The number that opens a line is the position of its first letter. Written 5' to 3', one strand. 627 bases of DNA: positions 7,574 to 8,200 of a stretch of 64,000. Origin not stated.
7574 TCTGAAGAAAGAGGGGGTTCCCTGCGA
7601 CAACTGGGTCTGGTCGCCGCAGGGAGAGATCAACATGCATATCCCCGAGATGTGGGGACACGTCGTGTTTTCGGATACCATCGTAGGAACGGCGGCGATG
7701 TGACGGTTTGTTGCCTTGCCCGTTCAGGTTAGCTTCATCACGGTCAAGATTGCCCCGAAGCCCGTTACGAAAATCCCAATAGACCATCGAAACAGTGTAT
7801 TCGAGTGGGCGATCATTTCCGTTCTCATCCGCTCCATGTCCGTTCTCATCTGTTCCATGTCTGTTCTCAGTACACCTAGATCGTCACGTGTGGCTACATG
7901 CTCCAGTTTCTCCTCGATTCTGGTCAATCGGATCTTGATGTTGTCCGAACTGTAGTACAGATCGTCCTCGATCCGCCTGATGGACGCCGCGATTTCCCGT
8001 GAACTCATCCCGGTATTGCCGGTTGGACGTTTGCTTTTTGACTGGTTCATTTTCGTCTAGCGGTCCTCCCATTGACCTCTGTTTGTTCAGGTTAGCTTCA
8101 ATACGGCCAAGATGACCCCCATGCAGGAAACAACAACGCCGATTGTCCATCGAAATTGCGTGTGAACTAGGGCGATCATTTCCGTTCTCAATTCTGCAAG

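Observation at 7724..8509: Tandem paralogous DUF1640-like tail-anchored coiled-coil proteins with in-frame tandem nucleotide repeats, in a ~45% GC islet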

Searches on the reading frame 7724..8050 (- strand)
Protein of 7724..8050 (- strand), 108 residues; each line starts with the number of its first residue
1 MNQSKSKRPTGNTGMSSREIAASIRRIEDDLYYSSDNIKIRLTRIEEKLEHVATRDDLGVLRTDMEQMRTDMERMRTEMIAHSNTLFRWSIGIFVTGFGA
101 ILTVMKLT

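Call 5: search_protein_families(library=pfam, proteins=[window:7724-8050:-], max_evalue=10)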
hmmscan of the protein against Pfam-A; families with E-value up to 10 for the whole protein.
window:7724-8050:- (108 aa): 6 families
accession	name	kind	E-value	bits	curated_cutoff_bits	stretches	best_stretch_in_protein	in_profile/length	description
PF10805.13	DUF2730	-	0.00012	22.6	24.9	1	35-80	42-87/102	Protein of unknown function (DUF2730)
PF10779.14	XhlA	-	0.079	13.6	34.7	1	38-100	2-65/67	Haemolysin XhlA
PF07798.16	CCDC90-like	-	0.1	12.9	33.5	1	60-105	128-172/175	Coiled-coil domain-containing protein 90-like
PF01105.29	EMP24_GP25L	-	0.13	12.7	25.9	1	18-95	89-164/182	emp24/gp25L/p24 family/GOLD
PF11827.13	DUF3347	-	0.15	13.4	25.5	1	38-78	47-87/93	Protein of unknown function (DUF3347)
PF20021.4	VMAP-M18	-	0.23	12.2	27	1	22-83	35-94/109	vWA-MoxR associated protein middle region (VMAP-M) 18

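Call 7: search_protein_families(library=ncbifam, proteins=[window:7724-8050:-], max_evalue=10)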
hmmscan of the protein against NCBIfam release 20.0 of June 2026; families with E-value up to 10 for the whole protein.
window:7724-8050:- (108 aa): 1 family
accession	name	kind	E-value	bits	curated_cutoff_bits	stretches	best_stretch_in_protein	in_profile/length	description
NF053525.1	thylo_ssr2422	subfamily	0.14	12.6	38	1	37-77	6-44/77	ssr2422 family thylakoid membrane protein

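Call 8: search_protein_families(library=phrogs, proteins=[window:7724-8050:-], max_evalue=1)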
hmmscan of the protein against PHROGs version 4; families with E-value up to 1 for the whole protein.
window:7724-8050:- (108 aa): 10 families
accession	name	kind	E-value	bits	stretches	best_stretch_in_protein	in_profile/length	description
phrog_6701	-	unknown function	6.1e-06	27.1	1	15-105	76-166/169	-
phrog_689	-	lysis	7.8e-06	27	1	37-101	13-77/91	holin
phrog_736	-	unknown function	7.2e-05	23.9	1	39-79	49-89/112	-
phrog_16654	-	unknown function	0.0024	19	1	33-96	23-90/101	-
phrog_3556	-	unknown function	0.015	15.4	1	34-80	167-212/276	-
phrog_6136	-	unknown function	0.03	15.3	0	5-54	29-69/120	-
phrog_7599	-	unknown function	0.1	14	1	22-78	38-90/95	-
phrog_26707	-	unknown function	0.12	13.3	1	18-48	13-42/61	-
phrog_29374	-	unknown function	0.25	11.3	1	27-86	227-286/356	-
phrog_6324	-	unknown function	0.44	11.9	1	36-70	29-61/94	-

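Call 10: find_homologous_proteins(query=window:7727-8050:-, max_evalue=0.001)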
Query window:7727-8050:- (108 aa): 76 proteins with E <= 0.001 among 78 candidates.
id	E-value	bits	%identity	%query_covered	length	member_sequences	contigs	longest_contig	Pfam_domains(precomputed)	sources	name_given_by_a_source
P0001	3.9e-54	198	79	100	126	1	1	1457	-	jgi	-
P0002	1.4e-52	193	75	100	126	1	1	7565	-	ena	-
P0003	2.0e-52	193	77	100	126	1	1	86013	-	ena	-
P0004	1.8e-51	190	69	100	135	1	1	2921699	-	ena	-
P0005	2.1e-50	186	73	100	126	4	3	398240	-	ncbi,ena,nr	ncbi:MAG: hypothetical protein F4Y38_06355 [Gemmatimonadetes bacterium]|nr:hypothetical protein [Gem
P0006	9.5e-50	184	73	100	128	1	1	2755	-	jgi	-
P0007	1.1e-49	184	87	100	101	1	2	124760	-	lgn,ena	-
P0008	3.5e-49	183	74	100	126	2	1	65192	-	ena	-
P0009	2.4e-48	180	70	100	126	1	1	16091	-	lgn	-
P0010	5.8e-48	179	71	100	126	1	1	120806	-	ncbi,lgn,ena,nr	ncbi:MAG: hypothetical protein OXO51_10500 [Gemmatimonadota bacterium]|nr:hypothetical protein [Gemm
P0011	1.3e-47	178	65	100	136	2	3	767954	-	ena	-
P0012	1.7e-47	177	70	100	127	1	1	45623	-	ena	-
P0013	1.4e-45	171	70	100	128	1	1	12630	-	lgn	-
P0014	6.1e-44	166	76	100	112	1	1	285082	-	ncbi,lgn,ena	-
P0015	2.2e-42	161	64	100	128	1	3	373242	-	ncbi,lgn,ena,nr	ncbi:MAG: hypothetical protein F4Z81_02135 [Gemmatimonadetes bacterium]|nr:hypothetical protein [Gem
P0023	3.8e-40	154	64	96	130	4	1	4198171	-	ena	-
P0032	1.4e-35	139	49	99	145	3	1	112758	PF07798.17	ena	-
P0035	4.1e-35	138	54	100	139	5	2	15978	-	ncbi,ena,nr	ncbi:MAG: hypothetical protein OXI19_10155 [Gemmatimonadota bacterium]|nr:hypothetical protein [Gemm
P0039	1.3e-34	136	51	100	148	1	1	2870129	-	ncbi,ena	-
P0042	2.6e-34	135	57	99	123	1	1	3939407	-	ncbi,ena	-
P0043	2.7e-34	135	45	100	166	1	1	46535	-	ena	-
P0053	3.5e-31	125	43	99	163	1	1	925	PF07798.17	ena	-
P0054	1.0e-30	123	46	99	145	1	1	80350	PF07798.17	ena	-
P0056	2.4e-29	119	41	100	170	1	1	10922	PF07798.17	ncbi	-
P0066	1.8e-26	110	79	58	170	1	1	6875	PF10779.15,PF10106.15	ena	-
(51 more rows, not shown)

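Call 14: find_encoding_contigs(protein=P0039, flank=8000, max_places=4)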
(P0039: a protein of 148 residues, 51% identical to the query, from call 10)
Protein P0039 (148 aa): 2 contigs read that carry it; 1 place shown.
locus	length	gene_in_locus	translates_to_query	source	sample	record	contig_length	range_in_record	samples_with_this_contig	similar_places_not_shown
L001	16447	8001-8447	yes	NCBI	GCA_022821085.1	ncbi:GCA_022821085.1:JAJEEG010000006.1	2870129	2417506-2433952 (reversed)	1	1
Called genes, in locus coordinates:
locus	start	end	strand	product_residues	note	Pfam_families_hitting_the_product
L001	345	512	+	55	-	-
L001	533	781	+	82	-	-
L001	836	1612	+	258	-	PF03372:Exo_endo_phos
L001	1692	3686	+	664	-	PF03235:GmrSD_N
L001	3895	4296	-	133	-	PF01850:PIN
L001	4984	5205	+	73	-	-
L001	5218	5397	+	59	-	-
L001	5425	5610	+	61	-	-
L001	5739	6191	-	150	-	-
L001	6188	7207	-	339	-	-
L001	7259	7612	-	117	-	PF22747:Zn_ribbon_DUF2089, PF09862:DUF2089, PF13556:HTH_30 (weak)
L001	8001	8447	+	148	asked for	-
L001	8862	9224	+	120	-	-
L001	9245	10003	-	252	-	PF06452:CBM9_1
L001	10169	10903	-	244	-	PF05721:PhyH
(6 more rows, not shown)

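Call 15: find_encoding_contigs(protein=P0004, flank=8000, max_places=4)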
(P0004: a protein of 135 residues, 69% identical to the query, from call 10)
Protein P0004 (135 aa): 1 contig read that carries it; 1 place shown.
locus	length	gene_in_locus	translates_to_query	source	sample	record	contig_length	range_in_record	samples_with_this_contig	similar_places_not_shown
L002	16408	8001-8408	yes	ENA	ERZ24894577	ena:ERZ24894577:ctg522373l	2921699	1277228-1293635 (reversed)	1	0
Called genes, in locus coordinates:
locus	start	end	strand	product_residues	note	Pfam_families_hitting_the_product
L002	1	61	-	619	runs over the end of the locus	PF00753:Lactamase_B (weak), PF12706:Lactamase_B_2 (weak)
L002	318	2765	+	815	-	PF00521:DNA_topoisoIV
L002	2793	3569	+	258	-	PF03372:Exo_endo_phos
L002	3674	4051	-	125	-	PF01850:PIN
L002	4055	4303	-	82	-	PF01402:RHH_1 (weak)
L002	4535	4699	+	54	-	-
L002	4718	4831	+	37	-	-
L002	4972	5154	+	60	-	-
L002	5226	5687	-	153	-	-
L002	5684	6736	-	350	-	-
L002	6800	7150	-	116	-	PF22747:Zn_ribbon_DUF2089, PF09862:DUF2089, PF13556:HTH_30 (weak)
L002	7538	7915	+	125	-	-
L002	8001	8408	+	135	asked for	-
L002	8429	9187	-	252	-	PF06452:CBM9_1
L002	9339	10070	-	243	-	PF05721:PhyH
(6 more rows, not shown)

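Call 16: find_encoding_contigs(protein=P0023, flank=8000, max_places=3)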
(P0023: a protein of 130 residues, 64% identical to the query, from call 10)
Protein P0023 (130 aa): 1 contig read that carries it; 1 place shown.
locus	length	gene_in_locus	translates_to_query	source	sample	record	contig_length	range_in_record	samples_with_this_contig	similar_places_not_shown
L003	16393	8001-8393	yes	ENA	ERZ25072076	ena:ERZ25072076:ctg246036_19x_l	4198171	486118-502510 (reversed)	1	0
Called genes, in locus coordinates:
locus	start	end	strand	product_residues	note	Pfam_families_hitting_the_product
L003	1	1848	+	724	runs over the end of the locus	PF00521:DNA_topoisoIV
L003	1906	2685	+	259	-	PF03372:Exo_endo_phos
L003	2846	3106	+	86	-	-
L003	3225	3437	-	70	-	-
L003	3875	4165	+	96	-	-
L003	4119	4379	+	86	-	-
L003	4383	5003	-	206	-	PF12762:DDE_Tnp_IS1595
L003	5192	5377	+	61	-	-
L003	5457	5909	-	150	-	-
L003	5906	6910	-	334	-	-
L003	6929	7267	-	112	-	PF22747:Zn_ribbon_DUF2089, PF09862:DUF2089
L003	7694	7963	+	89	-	-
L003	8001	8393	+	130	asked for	-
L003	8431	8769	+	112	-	-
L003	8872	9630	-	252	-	PF06452:CBM9_1 (weak)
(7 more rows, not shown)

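Call 17: find_encoding_contigs(protein=P0042, flank=8000, max_places=3)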
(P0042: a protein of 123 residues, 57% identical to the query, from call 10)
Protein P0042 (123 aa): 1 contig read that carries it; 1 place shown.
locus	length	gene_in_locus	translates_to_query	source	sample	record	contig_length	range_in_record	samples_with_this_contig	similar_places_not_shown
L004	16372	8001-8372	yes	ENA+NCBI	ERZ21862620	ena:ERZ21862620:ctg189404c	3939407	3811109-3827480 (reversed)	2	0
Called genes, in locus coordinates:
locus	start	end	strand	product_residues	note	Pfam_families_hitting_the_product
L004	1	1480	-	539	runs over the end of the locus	-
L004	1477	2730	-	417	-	PF01420:Methylase_S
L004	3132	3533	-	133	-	PF01850:PIN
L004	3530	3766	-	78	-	-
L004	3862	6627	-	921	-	PF00270:DEAD, PF04851:ResIII, PF18766:SWI2_SNF2, PF08463:EcoEI_R_C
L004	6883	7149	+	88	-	-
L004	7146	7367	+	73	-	-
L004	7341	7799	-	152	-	-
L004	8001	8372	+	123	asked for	-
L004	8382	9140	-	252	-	PF06452:CBM9_1 (weak)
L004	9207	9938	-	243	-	PF05721:PhyH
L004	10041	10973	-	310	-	PF01112:Asparaginase_2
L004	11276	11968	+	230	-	PF00117:GATase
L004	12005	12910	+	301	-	PF05721:PhyH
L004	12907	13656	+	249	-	PF00106:adh_short, PF08659:KR, PF23441:SDR (faint), PF13561:adh_short_C2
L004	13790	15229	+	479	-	PF11794:HpaB_N, PF03241:HpaB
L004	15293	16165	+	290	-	PF00763:THF_DHG_CYH, PF02882:THF_DHG_CYH_C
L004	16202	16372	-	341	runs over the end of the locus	PF02826:2-Hacid_dh_C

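Call 18: find_encoding_contigs(protein=P0056, flank=8000, max_places=3)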
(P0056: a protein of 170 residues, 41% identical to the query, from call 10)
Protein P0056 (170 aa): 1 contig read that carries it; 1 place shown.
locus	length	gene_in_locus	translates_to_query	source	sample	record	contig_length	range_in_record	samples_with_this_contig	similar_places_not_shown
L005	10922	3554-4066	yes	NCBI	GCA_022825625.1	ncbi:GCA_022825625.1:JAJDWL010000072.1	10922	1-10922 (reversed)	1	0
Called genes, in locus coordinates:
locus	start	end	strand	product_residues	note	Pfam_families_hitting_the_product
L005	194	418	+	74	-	-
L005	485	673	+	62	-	-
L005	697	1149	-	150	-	-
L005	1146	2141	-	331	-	-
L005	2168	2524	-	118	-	PF22747:Zn_ribbon_DUF2089, PF09862:DUF2089, PF13556:HTH_30 (faint)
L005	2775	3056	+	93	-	-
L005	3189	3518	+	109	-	-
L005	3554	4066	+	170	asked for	PF07798:CCDC90-like (weak)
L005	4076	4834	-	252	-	PF06452:CBM9_1 (weak)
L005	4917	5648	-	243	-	PF05721:PhyH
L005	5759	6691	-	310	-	PF01112:Asparaginase_2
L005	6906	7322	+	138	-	-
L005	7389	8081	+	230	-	PF00117:GATase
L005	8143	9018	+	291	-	PF05721:PhyH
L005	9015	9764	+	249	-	PF00106:adh_short, PF08659:KR, PF13561:adh_short_C2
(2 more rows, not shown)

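Call 29: find_related_loci(query=A1, collection=genome_contigs, flank=4000)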
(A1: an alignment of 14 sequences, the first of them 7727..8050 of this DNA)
Query A1 (108 aa) in genome_contigs; peptide patterns used: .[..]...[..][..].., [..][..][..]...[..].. (x = any residue, [..] = any of these).
47 stretches matched a pattern; 9 encode a relative of the query (tblastn E <= 1e-3); 9 distinct loci.
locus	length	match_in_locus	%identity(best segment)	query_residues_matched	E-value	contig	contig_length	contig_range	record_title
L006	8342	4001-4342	72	1-108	3e-50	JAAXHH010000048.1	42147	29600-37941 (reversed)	MAG: Candidatus Latescibacterota bacterium isolate Plut_88884 unfiltered_Plut_88884_genomic_contig_658988, whole genome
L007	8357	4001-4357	71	1-108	2e-50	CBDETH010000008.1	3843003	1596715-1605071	MAG: bacterium isolate a37c322d-fd18-4de0-acdf-9ec38001f2fc genome assembly, contig: contig_8, whole genome shotgun sequ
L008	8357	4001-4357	68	1-108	6e-50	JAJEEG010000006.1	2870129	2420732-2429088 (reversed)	MAG: Candidatus Latescibacterota bacterium isolate p16x34bins.14 k141_287726, whole genome shotgun sequence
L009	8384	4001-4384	61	5-108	1e-47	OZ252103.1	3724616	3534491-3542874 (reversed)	MAG: bacterium isolate 8b9b2d7a-c40d-4f90-8ad6-3455a0001c0c genome assembly, chromosome: 1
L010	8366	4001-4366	57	1-107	1e-42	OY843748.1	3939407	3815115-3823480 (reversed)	MAG: bacterium isolate 9408d56b-0626-48ff-8cc4-40385ffb9045 genome assembly, chromosome: 1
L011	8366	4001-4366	56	1-107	1e-41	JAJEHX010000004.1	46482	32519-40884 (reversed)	MAG: Candidatus Latescibacterota bacterium isolate p16x63bins.21 k141_545291, whole genome shotgun sequence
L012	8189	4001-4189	83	1-63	3e-31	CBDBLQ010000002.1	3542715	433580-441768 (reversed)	MAG: bacterium isolate 7e3eab2d-bf14-4947-a8f9-fc6ddb354d52 genome assembly, contig: contig_2, whole genome shotgun sequ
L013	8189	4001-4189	79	1-63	6e-30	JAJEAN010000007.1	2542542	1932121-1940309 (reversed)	MAG: Candidatus Latescibacterota bacterium isolate jk18x7bins.54 k141_2599900, whole genome shotgun sequence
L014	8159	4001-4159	70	1-53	3e-21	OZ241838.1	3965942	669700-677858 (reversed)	MAG: bacterium isolate 834f4656-8c40-439b-be50-31c876aeaf38 genome assembly, chromosome: 1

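Call 37: find_encoding_contigs(protein=P0043, flank=8000, max_places=3)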
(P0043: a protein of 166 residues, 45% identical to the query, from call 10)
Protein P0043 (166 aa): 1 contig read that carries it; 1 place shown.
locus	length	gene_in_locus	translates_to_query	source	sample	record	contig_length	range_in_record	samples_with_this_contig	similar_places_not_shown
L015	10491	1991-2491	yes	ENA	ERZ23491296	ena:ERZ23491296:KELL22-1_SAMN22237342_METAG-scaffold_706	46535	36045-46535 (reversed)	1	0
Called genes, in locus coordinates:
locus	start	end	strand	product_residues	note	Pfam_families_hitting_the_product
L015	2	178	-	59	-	?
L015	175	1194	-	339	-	-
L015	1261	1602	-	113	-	PF22747:Zn_ribbon_DUF2089, PF09862:DUF2089, PF13556:HTH_30 (weak)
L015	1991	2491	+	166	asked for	-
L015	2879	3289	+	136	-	-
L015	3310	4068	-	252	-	PF06452:CBM9_1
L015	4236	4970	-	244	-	PF05721:PhyH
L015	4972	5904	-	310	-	PF01112:Asparaginase_2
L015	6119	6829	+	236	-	PF00117:GATase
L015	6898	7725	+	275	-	PF05721:PhyH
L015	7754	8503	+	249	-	PF00106:adh_short, PF08659:KR, PF23441:SDR, PF13561:adh_short_C2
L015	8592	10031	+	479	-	PF11794:HpaB_N, PF03241:HpaB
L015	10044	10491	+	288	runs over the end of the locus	PF00763:THF_DHG_CYH, PF02882:THF_DHG_CYH_C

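Call 40: search_protein_representatives(alignment_id=A1)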
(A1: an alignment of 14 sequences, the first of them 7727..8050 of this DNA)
Query: 14 sequences, 117 profile positions. Proteins with E-value up to 0.001 (for the whole library): 298; up to 1e-10: 13; up to 1e-30: 3. The best 150 are listed.
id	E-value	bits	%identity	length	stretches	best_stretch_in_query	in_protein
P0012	6.6e-60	216.5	-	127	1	1-117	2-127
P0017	4.3e-58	210.7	-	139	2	15-80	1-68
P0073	5.4e-41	155.5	-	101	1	1-117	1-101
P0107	2.5e-27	111.5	-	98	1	1-117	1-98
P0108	8.4e-26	106.5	-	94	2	1-63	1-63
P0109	1.1e-23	99.6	-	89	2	1-61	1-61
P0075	5.3e-21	91.1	-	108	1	15-117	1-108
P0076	9.8e-21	90.2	-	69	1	1-54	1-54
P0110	4.1e-16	75.3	-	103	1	4-61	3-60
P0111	5.9e-16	74.8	-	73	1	30-117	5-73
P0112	1.3e-15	73.7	-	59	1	1-59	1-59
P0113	3.0e-14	69.3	-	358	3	42-79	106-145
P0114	9.2e-12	61.3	-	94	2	30-61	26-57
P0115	2.1e-10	56.8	-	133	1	1-115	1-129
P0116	2.5e-10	56.6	-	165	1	38-77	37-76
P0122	1.1e-08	51.3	-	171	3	47-114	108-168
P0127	2.9e-08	50.0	-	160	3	52-115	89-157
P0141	4.7e-07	46.1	-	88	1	41-117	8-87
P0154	1.2e-06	44.8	-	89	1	41-113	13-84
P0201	1.7e-05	41.1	-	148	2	47-99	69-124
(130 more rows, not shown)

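Call 42: predict_structure(alignment_id=A1)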
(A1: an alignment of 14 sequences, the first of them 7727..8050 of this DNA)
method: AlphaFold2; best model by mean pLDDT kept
length: 108 residues; sequences in the alignment: 14
mean_pLDDT: 64.1   pTM: 0.27
mean pLDDT of the five models: 64.1, 62.8, 59.1, 59.1, 53.4
residues with pLDDT >= 90: 0; 70-90: 40; 50-70: 57; < 50: 11
segments of 3 or more residues with pLDDT < 50: 1-3, 10-12, 51-53
pLDDT, mean of each block of 10 residues (from residue 1): 49 60 70 54 55 52 67 71 75 80 73
secondary structure, 60 per line:
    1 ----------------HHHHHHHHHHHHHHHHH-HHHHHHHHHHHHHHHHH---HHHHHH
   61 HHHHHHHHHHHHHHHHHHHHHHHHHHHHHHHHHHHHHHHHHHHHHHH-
elements in order: H17-33 H35-51 H55-107

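Call 43: search_protein_families(library=pfam, alignment_id=A2, max_evalue=0.001)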
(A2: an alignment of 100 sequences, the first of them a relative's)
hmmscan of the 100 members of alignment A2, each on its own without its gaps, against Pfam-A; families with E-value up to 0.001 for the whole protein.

A. member 1, P0107 (98 aa): 0 families

B. families by the number of members that match (of 100 scanned): 25 families
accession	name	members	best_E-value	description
PF07798.16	CCDC90-like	22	2.2e-10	Coiled-coil domain-containing protein 90-like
PF18953.6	SAP_new25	14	1.7e-06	SAP domain-containing new25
PF10106.14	DUF2345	12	4.3e-08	Uncharacterized protein conserved in bacteria (DUF2345)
PF10779.14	XhlA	6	2.8e-10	Haemolysin XhlA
PF10805.13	DUF2730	6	1.2e-06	Protein of unknown function (DUF2730)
PF01442.23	Apolipoprotein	3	6.3e-08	Apolipoprotein A1/A4/E domain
PF04513.17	Baculo_PEP_C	3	0.00023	Baculovirus polyhedron envelope protein, PEP, C terminus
PF02183.23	HALZ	2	1.1e-06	Homeobox associated leucine zipper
PF17442.7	U62_UL91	2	1.3e-05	Functional domain of U62 and UL91 proteins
PF16331.10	TolA_bind_tri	2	3.4e-05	TolA binding protein trimerisation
PF08236.17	SRI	2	0.00043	SRI (Set2 Rpb1 interacting) domain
PF07295.17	DUF1451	2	0.00053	Zinc-ribbon containing domain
PF20570.3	DUF6779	2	0.0007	Domain of unknown function (DUF6779)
PF07788.17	PDDEXK_10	1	2.5e-30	PD-(D/E)XK nuclease superfamily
PF12644.12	DUF3782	1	7.3e-19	Protein of unknown function (DUF3782)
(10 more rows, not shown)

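Call 46: search_protein_families(library=padloc, proteins=[window:7727-8050:-], max_evalue=0.01)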
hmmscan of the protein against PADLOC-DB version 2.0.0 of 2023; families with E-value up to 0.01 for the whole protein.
window:7727-8050:- (108 aa): 0 families

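Call 55: search_dna_similar(query=window:7727-8050:-, collection=phages, mode=protein, max_evalue=0.01, max_rows=15)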
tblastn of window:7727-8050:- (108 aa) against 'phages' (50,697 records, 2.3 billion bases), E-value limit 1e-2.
No match.
